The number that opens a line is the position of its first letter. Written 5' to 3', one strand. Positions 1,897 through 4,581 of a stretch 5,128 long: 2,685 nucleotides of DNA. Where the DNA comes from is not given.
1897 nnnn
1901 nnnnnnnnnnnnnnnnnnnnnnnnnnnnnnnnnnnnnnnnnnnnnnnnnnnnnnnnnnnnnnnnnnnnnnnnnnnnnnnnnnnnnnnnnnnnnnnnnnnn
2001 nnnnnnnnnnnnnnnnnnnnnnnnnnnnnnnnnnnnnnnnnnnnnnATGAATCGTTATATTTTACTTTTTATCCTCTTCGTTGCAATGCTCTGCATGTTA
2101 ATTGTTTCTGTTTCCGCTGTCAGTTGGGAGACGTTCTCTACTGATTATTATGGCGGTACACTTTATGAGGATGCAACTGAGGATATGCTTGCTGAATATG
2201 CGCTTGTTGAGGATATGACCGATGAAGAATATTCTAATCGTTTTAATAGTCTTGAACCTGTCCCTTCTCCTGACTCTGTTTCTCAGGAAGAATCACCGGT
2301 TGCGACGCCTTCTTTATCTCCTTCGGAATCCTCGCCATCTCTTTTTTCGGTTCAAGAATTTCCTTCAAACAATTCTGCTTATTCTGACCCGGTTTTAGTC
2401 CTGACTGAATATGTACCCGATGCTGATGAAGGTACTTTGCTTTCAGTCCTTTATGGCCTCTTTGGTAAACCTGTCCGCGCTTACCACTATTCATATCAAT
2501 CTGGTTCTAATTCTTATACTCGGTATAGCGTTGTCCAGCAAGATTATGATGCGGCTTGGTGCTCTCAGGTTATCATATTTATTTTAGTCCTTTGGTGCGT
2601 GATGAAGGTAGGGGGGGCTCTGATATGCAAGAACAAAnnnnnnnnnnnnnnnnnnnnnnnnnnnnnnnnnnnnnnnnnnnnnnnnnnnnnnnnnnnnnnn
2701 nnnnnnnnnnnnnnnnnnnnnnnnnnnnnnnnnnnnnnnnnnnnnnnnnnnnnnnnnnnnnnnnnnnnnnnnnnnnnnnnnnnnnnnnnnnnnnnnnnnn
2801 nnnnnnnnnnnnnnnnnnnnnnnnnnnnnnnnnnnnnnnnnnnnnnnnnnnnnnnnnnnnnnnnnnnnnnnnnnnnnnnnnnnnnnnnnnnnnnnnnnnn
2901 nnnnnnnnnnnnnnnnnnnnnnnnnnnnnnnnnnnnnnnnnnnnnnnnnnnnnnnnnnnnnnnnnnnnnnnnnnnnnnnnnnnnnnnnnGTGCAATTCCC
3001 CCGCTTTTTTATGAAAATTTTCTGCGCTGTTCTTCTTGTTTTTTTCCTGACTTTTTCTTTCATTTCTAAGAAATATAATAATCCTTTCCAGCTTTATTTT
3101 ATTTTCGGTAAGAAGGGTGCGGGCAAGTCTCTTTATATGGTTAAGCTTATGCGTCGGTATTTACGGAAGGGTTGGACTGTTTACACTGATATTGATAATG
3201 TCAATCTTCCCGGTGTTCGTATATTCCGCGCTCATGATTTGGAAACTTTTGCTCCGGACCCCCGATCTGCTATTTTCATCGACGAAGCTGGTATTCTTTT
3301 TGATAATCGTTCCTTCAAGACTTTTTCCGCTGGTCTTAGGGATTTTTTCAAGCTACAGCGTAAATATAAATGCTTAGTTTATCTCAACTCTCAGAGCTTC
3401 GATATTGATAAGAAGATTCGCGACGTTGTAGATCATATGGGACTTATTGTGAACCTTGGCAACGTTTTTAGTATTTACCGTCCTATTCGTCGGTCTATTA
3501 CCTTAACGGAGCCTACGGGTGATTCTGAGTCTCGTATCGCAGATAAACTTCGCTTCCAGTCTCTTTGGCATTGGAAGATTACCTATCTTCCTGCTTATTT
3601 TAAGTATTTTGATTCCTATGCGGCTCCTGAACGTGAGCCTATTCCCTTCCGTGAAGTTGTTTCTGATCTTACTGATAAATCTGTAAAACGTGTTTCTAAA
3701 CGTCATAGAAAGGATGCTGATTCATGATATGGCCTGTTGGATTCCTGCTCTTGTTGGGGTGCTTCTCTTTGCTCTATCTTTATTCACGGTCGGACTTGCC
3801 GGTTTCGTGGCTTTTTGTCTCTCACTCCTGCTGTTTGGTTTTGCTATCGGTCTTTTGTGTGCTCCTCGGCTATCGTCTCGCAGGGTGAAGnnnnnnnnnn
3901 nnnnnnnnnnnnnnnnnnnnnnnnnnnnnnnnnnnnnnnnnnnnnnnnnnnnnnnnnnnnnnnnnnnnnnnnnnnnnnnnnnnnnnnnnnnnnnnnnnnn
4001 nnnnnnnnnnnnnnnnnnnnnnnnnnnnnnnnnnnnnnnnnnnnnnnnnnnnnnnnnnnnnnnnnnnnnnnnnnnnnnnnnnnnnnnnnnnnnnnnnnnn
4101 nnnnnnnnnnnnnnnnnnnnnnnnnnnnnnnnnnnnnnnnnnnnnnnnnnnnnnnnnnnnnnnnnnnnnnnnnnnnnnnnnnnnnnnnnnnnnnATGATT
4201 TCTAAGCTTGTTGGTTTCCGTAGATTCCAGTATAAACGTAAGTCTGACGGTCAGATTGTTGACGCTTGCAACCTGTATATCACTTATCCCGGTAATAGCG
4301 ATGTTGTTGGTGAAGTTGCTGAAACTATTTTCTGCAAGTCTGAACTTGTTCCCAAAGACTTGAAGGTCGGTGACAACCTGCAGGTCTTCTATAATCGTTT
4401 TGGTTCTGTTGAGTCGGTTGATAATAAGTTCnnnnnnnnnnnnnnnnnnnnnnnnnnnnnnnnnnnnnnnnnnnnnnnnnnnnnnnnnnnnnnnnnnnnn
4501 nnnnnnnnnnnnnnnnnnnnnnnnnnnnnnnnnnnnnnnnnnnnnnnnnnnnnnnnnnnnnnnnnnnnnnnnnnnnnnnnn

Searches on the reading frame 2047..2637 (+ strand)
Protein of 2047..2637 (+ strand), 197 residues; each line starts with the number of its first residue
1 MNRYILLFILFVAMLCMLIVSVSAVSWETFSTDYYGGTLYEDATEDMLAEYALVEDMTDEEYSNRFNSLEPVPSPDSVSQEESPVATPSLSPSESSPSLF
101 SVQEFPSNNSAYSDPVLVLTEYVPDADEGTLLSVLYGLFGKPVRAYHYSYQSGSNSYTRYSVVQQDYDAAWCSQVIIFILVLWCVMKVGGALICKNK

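Call 6: search_protein_families(library=pfam, proteins=[window:2047-2637:+], max_evalue=1)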
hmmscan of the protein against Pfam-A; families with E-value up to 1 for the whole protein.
window:2047-2637:+ (197 aa): 1 family
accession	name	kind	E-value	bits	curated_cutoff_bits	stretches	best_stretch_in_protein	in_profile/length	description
PF15324.11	TALPID3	-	0.06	11.6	27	1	71-116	966-1011/1261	Hedgehog signalling target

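Call 22: search_protein_families(library=phrogs, proteins=[window:2047-2637:+], max_evalue=1)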
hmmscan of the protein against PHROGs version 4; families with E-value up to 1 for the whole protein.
window:2047-2637:+ (197 aa): 0 families

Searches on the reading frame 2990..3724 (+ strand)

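Call 6: search_protein_families(library=pfam, proteins=[window:2990-3724:+], max_evalue=1)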
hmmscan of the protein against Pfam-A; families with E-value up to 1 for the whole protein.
window:2990-3724:+ (245 aa): 8 families
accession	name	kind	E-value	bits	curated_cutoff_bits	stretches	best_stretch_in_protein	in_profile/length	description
PF05707.18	Zot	-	3.1e-06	27.2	20.3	2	93-156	82-148/197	Zonular occludens toxin (Zot)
PF13173.12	AAA_14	-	6.5e-05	23.4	27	1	34-145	3-109/129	AAA domain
PF25199.1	nSTAND_NTPase5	-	0.0054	17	34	1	26-105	34-110/145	Novel STAND NTPase 5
PF20720.3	nSTAND3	-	0.008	16.3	27.2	1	36-71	20-54/155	Novel STAND NTPase 3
PF13191.12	AAA_16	-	0.054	14.4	32.6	1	34-82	25-82/167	AAA ATPase domain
PF19044.6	P-loop_TraG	-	0.054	12.6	25.8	1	36-64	32-60/413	TraG P-loop domain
PF01637.24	ATPase_2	-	0.1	12.8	33.2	1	31-79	18-68/225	ATPase domain predominantly from Archaea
PF00910.28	RNA_helicase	-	0.2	12.6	21.5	1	37-60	2-25/105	RNA helicase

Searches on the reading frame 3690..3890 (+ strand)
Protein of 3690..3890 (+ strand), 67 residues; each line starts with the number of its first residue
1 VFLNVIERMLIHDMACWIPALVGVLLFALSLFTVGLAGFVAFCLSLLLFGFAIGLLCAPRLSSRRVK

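Call 6: search_protein_families(library=pfam, proteins=[window:3690-3890:+], max_evalue=1)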
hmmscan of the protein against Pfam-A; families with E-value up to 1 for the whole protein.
window:3690-3890:+ (67 aa): 0 families

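Call 22: search_protein_families(library=phrogs, proteins=[window:3690-3890:+], max_evalue=1)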
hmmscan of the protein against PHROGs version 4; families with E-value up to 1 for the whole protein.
window:3690-3890:+ (67 aa): 2 families
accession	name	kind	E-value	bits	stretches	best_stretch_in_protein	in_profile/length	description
phrog_27408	-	unknown function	0.93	10.5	0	39-64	12-37/52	-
phrog_28312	-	unknown function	0.98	10.6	1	41-58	6-23/50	-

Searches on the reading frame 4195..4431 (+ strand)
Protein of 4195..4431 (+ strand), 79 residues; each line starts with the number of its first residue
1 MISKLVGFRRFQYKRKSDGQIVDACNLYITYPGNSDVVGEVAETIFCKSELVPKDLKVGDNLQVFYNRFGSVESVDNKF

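Call 6: search_protein_families(library=pfam, proteins=[window:4195-4431:+], max_evalue=1)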
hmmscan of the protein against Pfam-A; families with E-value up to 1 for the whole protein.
window:4195-4431:+ (79 aa): 1 family
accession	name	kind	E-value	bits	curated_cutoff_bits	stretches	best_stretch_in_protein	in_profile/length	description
PF13509.12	S1_2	-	0.11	13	21.8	1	43-65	25-47/61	S1 domain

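Call 22: search_protein_families(library=phrogs, proteins=[window:4195-4431:+], max_evalue=1)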
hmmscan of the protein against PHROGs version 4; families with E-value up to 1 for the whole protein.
window:4195-4431:+ (79 aa): 1 family
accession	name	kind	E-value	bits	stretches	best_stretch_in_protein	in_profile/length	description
phrog_6122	-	unknown function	0.13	12.7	1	50-78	98-126/290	-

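Call 45: search_protein_families(library=ncbifam, proteins=[window:4195-4431:+], max_evalue=1)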
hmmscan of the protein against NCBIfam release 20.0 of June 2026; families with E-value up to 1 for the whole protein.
window:4195-4431:+ (79 aa): 0 families

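Call 97: search_solved_structures(query=A7, max_evalue=10, show_alignments=1)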
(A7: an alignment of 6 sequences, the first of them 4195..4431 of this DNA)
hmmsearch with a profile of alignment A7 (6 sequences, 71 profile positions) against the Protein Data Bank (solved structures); distinct sequences matched with E-value up to 10: 2.
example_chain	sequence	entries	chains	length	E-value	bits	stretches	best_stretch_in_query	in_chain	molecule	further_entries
9j5g_A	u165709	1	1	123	0.9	13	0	41-64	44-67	Autophagy-related protein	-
1fj7_A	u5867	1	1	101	1.5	12.3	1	30-70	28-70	NUCLEOLIN RBD1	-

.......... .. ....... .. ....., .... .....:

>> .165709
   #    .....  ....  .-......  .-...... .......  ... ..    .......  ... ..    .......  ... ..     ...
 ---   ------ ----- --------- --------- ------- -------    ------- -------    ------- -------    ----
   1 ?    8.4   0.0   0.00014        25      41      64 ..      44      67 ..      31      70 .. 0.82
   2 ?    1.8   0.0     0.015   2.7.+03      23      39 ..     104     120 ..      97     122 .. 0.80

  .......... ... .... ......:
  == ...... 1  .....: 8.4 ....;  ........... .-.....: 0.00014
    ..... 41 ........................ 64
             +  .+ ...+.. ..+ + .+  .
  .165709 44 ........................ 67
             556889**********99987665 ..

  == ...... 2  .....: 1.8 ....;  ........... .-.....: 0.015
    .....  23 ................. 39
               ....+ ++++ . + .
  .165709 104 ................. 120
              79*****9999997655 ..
